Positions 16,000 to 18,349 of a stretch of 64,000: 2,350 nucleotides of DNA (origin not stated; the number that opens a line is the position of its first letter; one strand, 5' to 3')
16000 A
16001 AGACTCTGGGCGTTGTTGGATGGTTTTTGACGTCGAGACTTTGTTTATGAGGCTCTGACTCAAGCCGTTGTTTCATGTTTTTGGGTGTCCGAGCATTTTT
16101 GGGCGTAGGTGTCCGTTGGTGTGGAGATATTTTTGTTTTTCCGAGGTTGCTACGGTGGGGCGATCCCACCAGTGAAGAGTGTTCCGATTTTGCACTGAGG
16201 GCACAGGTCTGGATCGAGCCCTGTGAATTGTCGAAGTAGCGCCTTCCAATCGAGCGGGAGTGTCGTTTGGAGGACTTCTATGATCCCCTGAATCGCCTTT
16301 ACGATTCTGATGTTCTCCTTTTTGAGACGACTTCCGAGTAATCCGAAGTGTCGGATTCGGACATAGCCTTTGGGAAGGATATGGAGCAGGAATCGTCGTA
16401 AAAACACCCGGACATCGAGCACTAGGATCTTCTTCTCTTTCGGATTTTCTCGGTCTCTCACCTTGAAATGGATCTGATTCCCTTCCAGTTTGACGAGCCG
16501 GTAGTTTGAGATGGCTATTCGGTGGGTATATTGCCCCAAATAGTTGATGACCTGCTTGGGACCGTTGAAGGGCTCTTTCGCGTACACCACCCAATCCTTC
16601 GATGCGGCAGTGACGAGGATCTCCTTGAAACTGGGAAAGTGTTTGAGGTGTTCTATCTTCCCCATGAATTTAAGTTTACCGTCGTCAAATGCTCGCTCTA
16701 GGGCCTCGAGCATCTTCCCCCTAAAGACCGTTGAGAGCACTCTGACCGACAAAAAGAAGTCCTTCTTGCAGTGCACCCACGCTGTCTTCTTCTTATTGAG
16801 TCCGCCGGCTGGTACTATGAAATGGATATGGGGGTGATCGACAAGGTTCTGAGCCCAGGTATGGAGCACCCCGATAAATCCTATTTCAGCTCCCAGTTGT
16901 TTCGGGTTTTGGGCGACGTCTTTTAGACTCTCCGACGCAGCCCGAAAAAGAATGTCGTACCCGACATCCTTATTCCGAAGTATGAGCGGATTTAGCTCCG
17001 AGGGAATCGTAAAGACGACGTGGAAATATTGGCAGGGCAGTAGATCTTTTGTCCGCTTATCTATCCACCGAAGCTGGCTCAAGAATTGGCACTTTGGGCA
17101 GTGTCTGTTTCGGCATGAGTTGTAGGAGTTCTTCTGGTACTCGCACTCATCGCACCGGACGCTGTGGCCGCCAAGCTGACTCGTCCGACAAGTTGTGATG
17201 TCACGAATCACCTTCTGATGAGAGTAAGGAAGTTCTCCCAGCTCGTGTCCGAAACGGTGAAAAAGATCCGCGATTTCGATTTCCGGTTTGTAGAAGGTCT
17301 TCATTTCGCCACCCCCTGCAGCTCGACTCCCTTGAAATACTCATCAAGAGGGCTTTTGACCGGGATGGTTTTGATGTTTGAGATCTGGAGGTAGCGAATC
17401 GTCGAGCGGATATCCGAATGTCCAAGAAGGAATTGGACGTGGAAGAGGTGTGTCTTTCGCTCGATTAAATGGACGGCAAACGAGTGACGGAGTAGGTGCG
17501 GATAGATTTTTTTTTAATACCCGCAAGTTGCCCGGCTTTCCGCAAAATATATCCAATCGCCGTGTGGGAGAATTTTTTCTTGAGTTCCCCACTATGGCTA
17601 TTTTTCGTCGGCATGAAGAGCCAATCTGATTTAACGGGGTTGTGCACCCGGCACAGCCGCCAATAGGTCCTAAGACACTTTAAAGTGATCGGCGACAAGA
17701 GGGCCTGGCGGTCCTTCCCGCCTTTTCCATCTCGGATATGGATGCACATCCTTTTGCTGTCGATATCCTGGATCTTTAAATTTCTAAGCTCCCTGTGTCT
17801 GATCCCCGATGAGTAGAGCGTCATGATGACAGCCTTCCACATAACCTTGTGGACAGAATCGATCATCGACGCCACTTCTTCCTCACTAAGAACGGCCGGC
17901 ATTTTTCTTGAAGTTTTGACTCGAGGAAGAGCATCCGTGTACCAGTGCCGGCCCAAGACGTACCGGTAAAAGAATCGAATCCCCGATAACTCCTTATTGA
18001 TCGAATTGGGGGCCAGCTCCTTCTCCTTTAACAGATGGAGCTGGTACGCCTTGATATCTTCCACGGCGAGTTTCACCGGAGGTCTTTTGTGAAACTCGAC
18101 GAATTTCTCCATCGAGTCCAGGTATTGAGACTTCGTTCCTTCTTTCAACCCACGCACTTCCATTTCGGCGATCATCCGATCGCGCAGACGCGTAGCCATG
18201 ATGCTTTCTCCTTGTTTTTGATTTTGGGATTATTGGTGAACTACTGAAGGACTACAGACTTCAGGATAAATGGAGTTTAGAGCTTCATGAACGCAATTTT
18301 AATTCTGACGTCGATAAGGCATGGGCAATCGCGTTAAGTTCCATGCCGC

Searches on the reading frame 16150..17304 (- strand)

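Call 47: search_protein_families(library=pfam, proteins=[window:16150-17304:-], max_evalue=0.001)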
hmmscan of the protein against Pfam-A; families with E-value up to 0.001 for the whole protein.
window:16150-17304:- (384 aa): 2 families
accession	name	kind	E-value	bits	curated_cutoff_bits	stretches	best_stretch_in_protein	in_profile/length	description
PF04986.18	Y2_Tnp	-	2.9e-57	194.1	20.9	1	142-327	1-179/183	Putative transposase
PF14319.11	Zn_Tnp_IS91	-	2.8e-29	101.4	26.3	1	17-100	8-90/90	Transposase zinc-binding domain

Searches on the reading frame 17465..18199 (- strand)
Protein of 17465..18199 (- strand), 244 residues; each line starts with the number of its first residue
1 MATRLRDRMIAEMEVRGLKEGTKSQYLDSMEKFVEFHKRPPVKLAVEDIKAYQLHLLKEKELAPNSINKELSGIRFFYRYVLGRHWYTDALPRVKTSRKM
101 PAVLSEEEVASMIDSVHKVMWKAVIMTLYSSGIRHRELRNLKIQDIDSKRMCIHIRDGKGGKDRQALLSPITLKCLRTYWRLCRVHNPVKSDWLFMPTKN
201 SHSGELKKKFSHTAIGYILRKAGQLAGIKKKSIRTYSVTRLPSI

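Call 47: search_protein_families(library=pfam, proteins=[window:17465-18199:-], max_evalue=0.001)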
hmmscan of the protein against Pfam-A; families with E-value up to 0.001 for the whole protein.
window:17465-18199:- (244 aa): 4 families
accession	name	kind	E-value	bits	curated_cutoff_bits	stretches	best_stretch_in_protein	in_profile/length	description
PF13495.12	Phage_int_SAM_4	-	1.4e-20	74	27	1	5-86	1-83/85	Phage integrase, N-terminal SAM-like domain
PF00589.27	Phage_integrase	-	2e-15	57.4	27.1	1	103-231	2-125/172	Phage integrase family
PF02899.23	Phage_int_SAM_1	-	0.00047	20.8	22.3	0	15-81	11-79/83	Phage integrase, N-terminal SAM-like domain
PF13102.12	Phage_int_SAM_5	-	0.00059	20.6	22.3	0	10-87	10-88/98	Phage integrase SAM-like domain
